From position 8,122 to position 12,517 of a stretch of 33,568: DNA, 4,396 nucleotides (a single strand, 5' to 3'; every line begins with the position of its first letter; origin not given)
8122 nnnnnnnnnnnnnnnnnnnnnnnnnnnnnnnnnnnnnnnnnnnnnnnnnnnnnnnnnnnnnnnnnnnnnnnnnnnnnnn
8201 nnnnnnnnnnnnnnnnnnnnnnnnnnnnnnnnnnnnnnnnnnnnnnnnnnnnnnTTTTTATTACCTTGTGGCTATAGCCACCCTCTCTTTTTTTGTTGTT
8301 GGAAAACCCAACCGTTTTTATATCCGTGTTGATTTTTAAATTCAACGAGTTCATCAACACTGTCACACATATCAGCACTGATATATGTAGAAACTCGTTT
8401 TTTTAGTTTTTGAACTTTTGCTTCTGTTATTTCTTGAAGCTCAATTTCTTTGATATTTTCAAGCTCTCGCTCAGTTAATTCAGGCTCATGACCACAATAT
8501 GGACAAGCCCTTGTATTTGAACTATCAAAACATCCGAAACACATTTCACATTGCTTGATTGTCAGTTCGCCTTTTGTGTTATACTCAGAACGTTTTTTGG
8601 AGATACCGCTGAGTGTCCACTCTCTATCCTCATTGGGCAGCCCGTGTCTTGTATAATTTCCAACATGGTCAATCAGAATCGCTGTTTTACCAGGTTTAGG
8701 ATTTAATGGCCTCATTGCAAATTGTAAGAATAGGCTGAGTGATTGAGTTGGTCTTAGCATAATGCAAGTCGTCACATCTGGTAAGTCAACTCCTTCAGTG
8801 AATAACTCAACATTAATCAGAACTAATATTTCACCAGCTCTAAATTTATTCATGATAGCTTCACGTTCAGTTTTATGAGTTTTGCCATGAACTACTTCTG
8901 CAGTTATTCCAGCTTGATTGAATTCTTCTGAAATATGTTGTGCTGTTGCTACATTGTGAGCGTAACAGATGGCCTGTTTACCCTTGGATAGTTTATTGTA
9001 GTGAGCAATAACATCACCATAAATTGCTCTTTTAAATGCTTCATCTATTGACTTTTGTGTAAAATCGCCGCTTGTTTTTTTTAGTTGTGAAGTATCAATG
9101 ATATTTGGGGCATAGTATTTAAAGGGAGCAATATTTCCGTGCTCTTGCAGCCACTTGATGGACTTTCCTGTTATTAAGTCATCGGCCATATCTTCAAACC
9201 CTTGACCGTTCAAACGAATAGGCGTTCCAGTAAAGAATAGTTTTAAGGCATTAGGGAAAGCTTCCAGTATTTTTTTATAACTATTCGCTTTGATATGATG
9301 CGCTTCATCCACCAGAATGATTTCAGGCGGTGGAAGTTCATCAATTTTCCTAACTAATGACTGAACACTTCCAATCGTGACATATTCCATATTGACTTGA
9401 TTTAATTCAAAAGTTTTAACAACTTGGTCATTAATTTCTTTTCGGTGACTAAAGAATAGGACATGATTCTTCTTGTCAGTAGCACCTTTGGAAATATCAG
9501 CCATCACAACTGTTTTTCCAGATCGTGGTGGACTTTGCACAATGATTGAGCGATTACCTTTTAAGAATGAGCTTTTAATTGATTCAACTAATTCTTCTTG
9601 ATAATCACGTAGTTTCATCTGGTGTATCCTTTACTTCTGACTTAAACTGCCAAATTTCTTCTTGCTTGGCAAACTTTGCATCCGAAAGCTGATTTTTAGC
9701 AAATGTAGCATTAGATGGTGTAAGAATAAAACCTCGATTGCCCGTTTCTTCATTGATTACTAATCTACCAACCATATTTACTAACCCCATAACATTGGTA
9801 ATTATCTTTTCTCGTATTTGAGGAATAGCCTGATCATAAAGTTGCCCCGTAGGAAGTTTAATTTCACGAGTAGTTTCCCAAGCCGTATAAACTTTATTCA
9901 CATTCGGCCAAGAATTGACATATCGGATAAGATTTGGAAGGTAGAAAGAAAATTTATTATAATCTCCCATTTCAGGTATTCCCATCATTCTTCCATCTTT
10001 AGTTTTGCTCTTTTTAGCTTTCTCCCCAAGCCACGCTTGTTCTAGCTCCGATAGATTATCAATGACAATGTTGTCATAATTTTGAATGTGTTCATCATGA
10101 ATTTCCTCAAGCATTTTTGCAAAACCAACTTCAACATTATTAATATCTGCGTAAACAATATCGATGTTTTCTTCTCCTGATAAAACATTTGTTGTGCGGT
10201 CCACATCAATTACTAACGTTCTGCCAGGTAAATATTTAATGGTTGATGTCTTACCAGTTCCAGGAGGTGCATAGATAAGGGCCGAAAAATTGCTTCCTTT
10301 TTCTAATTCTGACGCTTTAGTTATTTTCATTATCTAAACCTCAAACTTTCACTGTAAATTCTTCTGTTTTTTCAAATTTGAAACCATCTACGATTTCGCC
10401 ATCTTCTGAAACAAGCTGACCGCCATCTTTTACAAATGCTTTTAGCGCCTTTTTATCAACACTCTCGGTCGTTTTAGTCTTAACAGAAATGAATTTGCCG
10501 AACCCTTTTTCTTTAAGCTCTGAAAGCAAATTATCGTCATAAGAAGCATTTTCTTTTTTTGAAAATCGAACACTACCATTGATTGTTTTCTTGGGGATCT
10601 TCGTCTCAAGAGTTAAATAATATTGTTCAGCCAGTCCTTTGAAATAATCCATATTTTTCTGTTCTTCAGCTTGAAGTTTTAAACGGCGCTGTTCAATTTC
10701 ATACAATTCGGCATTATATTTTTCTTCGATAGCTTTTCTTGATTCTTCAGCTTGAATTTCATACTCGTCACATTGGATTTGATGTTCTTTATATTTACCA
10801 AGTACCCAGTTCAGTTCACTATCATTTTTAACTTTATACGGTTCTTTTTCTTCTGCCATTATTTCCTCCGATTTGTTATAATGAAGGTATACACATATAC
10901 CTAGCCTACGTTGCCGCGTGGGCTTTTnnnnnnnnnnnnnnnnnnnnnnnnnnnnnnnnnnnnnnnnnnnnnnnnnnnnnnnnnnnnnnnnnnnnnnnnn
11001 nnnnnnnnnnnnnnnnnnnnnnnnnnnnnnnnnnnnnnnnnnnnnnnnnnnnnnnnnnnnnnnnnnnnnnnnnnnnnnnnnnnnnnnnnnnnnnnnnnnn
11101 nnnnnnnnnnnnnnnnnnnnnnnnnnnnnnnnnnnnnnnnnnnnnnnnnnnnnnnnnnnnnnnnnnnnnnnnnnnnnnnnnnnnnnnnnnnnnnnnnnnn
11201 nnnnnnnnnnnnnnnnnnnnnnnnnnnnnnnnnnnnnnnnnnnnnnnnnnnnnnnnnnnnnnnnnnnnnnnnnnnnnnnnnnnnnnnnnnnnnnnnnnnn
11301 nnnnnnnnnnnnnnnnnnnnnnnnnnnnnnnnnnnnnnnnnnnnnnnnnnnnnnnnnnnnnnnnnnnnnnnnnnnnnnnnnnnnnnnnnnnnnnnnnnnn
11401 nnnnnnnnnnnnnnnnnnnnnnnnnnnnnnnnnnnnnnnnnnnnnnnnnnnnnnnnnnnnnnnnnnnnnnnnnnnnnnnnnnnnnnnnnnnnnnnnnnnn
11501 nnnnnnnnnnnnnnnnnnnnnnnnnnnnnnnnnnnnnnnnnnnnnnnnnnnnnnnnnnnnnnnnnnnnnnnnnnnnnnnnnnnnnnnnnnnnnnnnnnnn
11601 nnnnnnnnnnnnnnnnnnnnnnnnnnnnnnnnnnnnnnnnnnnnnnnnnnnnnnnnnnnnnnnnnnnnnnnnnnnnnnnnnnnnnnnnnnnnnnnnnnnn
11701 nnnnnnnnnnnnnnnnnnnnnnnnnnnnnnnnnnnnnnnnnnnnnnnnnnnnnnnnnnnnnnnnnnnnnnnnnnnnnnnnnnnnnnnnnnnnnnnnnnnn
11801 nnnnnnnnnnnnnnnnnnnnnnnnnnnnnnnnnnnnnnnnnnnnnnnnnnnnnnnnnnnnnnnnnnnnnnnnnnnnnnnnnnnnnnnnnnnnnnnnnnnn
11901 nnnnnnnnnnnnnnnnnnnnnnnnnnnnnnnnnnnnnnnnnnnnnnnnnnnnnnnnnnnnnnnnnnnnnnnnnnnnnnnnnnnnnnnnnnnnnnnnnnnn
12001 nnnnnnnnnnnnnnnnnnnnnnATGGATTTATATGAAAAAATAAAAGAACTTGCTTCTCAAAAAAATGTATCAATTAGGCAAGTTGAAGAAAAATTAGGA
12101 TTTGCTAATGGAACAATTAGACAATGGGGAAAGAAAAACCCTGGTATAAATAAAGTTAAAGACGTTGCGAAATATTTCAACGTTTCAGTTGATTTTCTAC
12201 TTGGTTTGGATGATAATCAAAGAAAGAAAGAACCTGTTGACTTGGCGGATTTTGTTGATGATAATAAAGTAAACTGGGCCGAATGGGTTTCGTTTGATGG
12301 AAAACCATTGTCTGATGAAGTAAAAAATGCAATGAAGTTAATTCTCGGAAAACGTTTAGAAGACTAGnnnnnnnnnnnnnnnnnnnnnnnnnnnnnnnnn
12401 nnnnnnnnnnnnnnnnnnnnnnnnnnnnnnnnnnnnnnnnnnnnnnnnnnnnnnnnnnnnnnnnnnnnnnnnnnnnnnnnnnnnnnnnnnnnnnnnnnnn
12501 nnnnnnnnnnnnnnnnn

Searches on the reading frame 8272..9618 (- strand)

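Call 39: search_protein_families(library=pfam, proteins=[window:8272-9618:-], max_evalue=0.01)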
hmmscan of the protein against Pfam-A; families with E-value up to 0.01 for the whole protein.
window:8272-9618:- (448 aa): 11 families
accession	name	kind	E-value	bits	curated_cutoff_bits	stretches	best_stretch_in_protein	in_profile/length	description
PF04851.21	ResIII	-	1.2e-23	84.3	22.5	1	1-135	2-164/164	Type III restriction enzyme, res subunit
PF00271.37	Helicase_C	-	6e-18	65.5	23.5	1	209-303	11-105/110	Helicase conserved C-terminal domain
PF18766.7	SWI2_SNF2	-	3.1e-11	43.8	26.7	1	100-177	121-198/221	SWI2/SNF2 ATPase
PF00270.35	DEAD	-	1.3e-08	35.2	26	0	6-71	3-66/167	DEAD/DEAH box helicase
PF13604.12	AAA_30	-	2.6e-08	34.3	27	1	4-131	3-123/191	AAA domain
PF13401.12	AAA_22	-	0.00077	20.2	27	1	21-136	4-126/130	AAA domain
PF00176.29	SNF2-rel_dom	-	0.00088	18.9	24.9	1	44-139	85-169/290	SNF2-related domain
PF13245.12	AAA_19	-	0.00091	19.8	25.1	0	23-131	12-124/134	AAA domain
PF05127.21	NAT10_TcmA_helicase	-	0.0017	18.7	22.7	1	19-124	23-116/176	RNA cytidine acetyltransferase NAT10/TcmA, helicase domain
PF14447.12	Prok-RING_4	-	0.0029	17.9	27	1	357-378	16-39/46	Prokaryotic RING finger family 4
PF03796.21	DnaB_C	-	0.0063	16.4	27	0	22-95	19-99/255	DnaB-like helicase C terminal domain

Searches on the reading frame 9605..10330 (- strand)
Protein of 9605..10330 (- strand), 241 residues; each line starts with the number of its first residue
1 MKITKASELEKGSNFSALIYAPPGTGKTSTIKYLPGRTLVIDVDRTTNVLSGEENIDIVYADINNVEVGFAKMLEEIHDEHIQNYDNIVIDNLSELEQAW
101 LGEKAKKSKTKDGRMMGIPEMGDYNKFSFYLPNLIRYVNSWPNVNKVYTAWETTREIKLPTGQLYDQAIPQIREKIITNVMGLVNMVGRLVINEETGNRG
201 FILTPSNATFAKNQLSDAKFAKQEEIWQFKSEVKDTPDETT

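Call 39: search_protein_families(library=pfam, proteins=[window:9605-10330:-], max_evalue=0.01)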
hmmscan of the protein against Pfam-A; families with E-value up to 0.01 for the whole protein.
window:9605-10330:- (241 aa): 1 family
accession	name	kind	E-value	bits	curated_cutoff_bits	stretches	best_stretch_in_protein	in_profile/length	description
PF13479.12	AAA_24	-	7e-28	98.2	27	1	15-213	3-193/195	AAA domain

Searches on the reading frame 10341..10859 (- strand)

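Call 39: search_protein_families(library=pfam, proteins=[window:10341-10859:-], max_evalue=0.01)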
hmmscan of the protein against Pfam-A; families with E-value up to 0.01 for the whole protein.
window:10341-10859:- (172 aa): 1 family
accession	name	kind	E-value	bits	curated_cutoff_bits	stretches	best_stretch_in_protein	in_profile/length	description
PF07352.17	Phage_Mu_Gam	-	2.1e-21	76.9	28.3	1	14-172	2-149/149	Bacteriophage Mu Gam like protein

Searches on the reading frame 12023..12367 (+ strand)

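Call 55: search_protein_families(library=pfam, proteins=[window:12023-12367:+], max_evalue=0.001)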
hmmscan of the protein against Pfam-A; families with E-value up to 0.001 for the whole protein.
window:12023-12367:+ (114 aa): 3 families
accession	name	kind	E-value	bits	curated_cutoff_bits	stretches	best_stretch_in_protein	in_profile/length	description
PF06543.17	Lac_bphage_repr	-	5.5e-26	90.7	21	1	68-114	3-49/49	Lactococcus bacteriophage repressor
PF12844.13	HTH_19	-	2.3e-06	27.9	30.2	1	4-57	1-56/64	Helix-turn-helix domain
PF01381.28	HTH_3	-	2.3e-05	24.8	23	1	7-59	1-55/55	Helix-turn-helix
